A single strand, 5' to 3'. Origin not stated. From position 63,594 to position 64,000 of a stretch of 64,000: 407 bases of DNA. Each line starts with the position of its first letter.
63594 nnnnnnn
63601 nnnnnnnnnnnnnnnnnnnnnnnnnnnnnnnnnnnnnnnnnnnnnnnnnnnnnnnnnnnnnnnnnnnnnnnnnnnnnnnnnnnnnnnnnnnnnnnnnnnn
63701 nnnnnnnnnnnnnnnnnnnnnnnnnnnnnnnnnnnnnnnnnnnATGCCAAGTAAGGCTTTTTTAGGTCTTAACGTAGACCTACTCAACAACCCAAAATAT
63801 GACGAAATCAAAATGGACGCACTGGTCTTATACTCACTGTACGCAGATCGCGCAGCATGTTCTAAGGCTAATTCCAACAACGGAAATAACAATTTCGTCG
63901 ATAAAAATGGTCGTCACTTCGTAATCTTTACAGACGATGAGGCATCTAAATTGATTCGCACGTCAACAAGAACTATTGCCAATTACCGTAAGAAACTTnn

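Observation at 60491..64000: Plasmid-type ParMRC-like partition cassette plus divergent RepA_N initiator: phage-plasmid lifestyle?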

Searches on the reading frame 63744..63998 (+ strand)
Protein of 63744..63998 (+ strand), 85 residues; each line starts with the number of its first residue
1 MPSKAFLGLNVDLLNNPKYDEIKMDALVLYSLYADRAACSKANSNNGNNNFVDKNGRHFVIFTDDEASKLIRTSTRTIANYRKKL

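Call 3: search_protein_families(library=pfam, proteins=[window:63744-63998:+], max_evalue=1)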
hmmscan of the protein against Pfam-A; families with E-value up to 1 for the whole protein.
window:63744-63998:+ (85 aa): 1 family
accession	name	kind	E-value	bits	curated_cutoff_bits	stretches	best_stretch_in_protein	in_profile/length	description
PF06970.17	RepA_N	-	1e-10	41.8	30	1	6-85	3-76/76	Replication initiator protein A (RepA) N-terminus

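Call 4: search_protein_families(library=ncbifam, proteins=[window:63744-63998:+], max_evalue=1)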
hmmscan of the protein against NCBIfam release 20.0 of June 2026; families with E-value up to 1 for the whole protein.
window:63744-63998:+ (85 aa): 0 families
